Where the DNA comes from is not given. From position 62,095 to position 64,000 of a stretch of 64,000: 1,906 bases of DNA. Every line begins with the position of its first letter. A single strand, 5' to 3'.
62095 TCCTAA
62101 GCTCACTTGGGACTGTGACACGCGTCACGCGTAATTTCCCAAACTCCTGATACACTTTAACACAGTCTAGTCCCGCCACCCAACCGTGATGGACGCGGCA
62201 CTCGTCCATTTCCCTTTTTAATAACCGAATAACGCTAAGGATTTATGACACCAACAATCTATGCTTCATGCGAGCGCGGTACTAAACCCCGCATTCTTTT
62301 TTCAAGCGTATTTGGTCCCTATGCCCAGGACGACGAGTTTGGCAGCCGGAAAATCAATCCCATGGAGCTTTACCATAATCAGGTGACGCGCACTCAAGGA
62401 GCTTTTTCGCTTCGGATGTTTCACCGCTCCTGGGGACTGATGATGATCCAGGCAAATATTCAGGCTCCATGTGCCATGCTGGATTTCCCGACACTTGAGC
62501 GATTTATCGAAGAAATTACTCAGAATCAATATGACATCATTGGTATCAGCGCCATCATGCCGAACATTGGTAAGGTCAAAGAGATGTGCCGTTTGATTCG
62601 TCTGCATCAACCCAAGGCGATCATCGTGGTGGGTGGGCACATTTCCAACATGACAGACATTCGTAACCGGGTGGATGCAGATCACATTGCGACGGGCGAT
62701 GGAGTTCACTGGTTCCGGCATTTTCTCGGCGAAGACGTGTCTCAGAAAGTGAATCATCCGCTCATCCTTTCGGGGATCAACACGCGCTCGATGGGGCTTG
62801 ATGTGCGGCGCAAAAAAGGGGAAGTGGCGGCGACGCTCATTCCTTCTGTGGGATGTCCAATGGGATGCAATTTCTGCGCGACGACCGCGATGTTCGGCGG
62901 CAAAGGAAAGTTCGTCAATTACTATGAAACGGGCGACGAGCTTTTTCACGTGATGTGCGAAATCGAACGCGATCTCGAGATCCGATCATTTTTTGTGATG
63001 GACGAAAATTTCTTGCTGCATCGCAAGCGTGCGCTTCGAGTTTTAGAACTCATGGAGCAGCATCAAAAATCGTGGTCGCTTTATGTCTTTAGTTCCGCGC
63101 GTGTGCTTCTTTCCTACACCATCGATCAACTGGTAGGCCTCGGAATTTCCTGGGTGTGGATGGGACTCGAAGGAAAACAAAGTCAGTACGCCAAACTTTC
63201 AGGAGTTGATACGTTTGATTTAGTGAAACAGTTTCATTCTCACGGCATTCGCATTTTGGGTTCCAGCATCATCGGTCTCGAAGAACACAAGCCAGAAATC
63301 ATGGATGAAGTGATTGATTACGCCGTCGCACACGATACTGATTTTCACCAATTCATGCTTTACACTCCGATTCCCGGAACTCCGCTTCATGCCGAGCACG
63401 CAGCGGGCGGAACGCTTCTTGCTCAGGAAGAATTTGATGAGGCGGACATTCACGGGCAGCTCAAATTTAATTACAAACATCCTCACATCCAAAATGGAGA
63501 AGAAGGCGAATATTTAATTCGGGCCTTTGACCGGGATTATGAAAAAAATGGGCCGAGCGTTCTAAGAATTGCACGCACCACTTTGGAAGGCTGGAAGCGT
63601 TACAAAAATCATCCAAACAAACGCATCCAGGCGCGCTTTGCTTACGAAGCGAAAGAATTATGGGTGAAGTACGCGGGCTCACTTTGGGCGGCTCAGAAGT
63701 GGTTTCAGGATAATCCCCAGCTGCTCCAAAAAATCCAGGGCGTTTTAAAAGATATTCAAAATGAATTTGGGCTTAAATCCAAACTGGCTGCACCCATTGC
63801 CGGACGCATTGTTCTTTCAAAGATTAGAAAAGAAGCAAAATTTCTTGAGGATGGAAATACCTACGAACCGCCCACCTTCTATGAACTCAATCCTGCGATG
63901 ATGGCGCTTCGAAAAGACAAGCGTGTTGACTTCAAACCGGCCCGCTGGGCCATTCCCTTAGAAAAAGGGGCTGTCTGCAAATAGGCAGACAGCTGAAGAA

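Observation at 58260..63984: Tightly coupled operon of PurD-like ATP-grasp ligase, GNAT, membrane protein and Rieske oxygenase, next to a B12-radical-SAM gene. It may be a small-molecule tailoring pathway.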

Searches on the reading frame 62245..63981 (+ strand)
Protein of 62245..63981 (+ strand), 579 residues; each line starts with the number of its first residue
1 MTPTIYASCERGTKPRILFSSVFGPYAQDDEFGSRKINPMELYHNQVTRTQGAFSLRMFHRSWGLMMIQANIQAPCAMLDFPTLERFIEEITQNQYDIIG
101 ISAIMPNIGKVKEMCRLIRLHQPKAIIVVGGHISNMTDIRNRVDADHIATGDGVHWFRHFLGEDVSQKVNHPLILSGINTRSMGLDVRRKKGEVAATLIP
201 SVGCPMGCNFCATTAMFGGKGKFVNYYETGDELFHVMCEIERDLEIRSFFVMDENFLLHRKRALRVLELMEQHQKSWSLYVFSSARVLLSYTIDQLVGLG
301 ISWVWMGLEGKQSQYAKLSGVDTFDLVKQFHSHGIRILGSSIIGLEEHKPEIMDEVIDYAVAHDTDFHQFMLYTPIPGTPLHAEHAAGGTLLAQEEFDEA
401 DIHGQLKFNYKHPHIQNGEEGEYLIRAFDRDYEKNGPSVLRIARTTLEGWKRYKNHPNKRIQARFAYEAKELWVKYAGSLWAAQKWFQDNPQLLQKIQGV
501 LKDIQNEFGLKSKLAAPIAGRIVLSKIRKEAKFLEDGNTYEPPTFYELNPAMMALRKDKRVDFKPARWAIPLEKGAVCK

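Call 3: search_protein_families(library=pfam, proteins=[window:62245-63981:+], max_evalue=0.01)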
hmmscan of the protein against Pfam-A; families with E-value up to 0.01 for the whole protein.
window:62245-63981:+ (579 aa): 2 families
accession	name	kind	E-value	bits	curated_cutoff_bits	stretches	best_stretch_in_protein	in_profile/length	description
PF02310.24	B12-binding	-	2.5e-10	40.7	32.1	1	76-158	31-118/121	B12 binding domain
PF04055.27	Radical_SAM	-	2.4e-06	28.2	29.5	1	199-359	2-165/166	Radical SAM superfamily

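Call 4: search_protein_families(library=ncbifam, proteins=[window:62245-63981:+], max_evalue=0.01)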
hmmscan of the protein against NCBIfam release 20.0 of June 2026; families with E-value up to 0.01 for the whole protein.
window:62245-63981:+ (579 aa): 13 families
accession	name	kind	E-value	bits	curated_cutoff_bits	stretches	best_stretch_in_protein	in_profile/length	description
TIGR03471.1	HpnJ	equivalog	1e-14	54.3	577.6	1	200-454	202-454/472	hopanoid biosynthesis associated radical SAM protein HpnJ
TIGR02026.1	BchE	equivalog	7.8e-11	41.5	481.35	2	201-414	200-405/497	magnesium-protoporphyrin IX monomethyl ester anaerobic oxidative cyclase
TIGR04479.1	bcpD_PhpK_rSAM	subfamily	4.3e-09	35.3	600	1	200-385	246-431/504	PhpK family radical SAM P-methyltransferase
NF038361.1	rSAM_Sden_1168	equivalog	2.1e-08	33.2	575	1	192-434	279-517/560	Sden_1168 family B12-binding radical SAM P-methyltransferase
TIGR04367.1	HpnR_B12_rSAM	equivalog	3.7e-07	29.1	650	1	197-311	188-296/490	hopanoid C-3 methylase HpnR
TIGR04013.1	B12_SAM_MJ_1487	hypoth_equivalog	1.1e-06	27.8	251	1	84-219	31-175/382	TIGR04013 family B12-binding domain/radical SAM domain-containing protein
TIGR04072.2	rSAM_ladder_B12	equivalog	6.3e-06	25.1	360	1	108-307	83-288/443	lipid biosynthesis B12-binding/radical SAM protein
TIGR00433.2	bioB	equivalog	3.4e-05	23.2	225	1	201-385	48-233/307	biotin synthase BioB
NF050148.1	rSAM_ApyD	equivalog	0.0008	17.9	750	1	203-387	207-395/645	RiPP biosynthesis radical SAM protein ApyD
TIGR04432.1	rSAM_Cfr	equivalog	0.0045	16.3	550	1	166-270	71-170/341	Cfr family 23S rRNA (adenine(2503)-C(8))-methyltransferase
TIGR03975.1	rSAM_ocin_1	subfamily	0.0052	15.3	281.85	0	84-190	117-226/606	RiPP maturation radical SAM C-methyltransferase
NF011040.0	PRK14470.1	equivalog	0.0057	16.2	441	1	200-259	103-160/338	ribosomal RNA large subunit methyltransferase N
TIGR04014.1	B12_SAM_MJ_0865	equivalog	0.0078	15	360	0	301-383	269-356/434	methyl-coenzyme M reductase glutamine C-methyltransferase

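Call 65: search_protein_families(library=padloc, proteins=[window:62245-63981:+], max_evalue=0.01)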
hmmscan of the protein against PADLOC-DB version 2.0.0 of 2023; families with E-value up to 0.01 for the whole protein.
window:62245-63981:+ (579 aa): 0 families

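Call 82: search_solved_structures(query=window:62245-63981:+, max_evalue=0.01)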
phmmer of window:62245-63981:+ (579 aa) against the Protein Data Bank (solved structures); distinct sequences matched with E-value up to 0.01: 0.

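Call 83: find_related_loci(query=window:62245-63981:+, collection=metagenome_contigs, flank=6000)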
Query window:62245-63981:+ (579 aa) in metagenome_contigs; peptide patterns used: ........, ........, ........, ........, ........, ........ (x = any residue, [..] = any of these).
600 stretches matched a pattern (row limit reached: there are more); 552 encode a relative of the query (tblastn E <= 1e-3); the best 80 are kept; 80 distinct loci.
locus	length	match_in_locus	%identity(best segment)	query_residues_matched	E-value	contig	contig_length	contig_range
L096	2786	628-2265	76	12-555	0e+0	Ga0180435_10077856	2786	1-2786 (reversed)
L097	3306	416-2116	63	5-571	0e+0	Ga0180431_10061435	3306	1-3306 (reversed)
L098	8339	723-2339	67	12-549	0e+0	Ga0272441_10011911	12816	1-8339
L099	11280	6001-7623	65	11-551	0e+0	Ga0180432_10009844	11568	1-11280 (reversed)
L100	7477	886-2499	66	12-549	0e+0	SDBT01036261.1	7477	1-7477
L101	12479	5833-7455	65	12-552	0e+0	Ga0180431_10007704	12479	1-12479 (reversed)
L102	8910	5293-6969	64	13-571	0e+0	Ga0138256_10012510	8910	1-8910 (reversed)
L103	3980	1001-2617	65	11-549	0e+0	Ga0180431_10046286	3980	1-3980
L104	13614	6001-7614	64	12-549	0e+0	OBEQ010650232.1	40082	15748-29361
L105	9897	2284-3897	66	12-549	0e+0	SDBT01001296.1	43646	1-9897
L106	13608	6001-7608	66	14-549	0e+0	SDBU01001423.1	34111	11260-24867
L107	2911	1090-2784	62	1-558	0e+0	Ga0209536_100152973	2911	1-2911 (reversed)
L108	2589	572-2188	65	11-549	0e+0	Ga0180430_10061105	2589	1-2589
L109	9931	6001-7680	62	12-576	0e+0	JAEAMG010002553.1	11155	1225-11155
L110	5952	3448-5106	65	12-561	0e+0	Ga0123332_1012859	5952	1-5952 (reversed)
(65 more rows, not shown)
